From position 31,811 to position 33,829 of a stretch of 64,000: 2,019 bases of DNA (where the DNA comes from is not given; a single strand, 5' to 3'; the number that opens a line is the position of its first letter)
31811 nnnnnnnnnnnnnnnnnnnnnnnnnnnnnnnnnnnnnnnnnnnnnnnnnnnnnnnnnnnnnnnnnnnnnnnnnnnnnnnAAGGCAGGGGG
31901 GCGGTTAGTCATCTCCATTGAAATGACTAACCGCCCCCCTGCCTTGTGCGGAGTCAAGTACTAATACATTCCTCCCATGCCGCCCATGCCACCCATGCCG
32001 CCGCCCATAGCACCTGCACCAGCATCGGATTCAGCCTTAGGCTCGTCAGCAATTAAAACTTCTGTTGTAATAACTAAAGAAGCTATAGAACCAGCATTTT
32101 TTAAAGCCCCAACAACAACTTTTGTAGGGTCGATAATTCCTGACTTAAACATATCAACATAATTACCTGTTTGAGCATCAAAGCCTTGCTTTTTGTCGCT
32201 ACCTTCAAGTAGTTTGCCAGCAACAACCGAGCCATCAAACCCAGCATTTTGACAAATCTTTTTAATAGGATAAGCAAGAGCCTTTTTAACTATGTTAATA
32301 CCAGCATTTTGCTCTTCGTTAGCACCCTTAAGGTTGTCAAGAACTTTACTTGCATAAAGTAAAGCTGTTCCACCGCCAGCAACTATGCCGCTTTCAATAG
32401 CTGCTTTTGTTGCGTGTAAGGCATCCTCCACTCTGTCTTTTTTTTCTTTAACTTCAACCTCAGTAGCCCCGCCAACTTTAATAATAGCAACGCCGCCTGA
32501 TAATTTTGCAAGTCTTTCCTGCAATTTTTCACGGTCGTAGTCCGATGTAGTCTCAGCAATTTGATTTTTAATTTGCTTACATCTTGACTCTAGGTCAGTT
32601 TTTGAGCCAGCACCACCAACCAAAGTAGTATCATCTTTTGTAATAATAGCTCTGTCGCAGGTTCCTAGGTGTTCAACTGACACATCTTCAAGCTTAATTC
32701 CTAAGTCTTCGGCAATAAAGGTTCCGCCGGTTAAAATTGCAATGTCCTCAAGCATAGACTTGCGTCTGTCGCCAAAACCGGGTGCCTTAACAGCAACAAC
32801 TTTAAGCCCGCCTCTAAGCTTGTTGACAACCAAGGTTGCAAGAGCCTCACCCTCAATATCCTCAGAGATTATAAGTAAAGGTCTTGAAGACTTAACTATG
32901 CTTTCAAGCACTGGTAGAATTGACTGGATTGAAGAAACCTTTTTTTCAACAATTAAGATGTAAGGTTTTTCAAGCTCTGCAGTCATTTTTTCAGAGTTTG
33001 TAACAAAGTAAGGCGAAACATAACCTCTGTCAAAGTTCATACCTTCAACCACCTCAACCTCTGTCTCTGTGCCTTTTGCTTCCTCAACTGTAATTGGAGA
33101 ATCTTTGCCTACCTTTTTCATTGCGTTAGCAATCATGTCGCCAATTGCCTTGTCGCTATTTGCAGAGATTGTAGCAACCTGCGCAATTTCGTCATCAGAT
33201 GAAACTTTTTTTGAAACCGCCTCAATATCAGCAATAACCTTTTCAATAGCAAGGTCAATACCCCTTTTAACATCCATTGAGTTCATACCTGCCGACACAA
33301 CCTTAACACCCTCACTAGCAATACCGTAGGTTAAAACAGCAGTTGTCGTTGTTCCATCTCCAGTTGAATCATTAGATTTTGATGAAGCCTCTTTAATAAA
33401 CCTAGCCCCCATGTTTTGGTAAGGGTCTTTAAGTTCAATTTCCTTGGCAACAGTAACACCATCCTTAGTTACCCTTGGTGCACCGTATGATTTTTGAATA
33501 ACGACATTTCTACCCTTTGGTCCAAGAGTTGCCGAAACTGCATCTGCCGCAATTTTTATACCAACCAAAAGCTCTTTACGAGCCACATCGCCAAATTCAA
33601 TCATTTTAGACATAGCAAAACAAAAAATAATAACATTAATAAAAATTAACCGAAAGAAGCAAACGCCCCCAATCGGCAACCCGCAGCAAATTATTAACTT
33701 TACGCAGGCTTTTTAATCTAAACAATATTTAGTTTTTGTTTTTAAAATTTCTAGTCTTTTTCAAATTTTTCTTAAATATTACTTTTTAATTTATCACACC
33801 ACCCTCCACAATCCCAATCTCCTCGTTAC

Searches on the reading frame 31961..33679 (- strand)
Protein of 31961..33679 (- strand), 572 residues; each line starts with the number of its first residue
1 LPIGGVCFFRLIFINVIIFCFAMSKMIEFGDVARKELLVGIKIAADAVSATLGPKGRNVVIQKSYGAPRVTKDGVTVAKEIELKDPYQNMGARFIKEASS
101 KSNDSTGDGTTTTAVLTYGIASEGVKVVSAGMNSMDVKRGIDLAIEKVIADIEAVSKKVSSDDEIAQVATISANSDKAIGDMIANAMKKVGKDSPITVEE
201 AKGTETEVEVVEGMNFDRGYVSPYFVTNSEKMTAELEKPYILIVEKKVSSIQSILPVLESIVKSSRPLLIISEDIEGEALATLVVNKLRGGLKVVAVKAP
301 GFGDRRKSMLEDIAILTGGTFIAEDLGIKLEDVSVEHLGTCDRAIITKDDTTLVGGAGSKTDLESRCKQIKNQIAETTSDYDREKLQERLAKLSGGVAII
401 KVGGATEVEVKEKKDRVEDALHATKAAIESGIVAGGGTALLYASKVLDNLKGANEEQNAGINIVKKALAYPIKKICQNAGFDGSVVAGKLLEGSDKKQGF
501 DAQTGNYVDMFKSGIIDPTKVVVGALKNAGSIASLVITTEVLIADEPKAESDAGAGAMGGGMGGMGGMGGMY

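Call 54: search_protein_families(library=pfam, proteins=[window:31961-33679:-], max_evalue=0.00001)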
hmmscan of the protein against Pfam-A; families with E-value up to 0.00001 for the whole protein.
window:31961-33679:- (572 aa): 1 family
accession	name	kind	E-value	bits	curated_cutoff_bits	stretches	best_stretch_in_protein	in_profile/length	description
PF00118.29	Cpn60_TCP1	-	2.9e-81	274.1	34.3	1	45-546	2-489/490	TCP-1/cpn60 chaperonin family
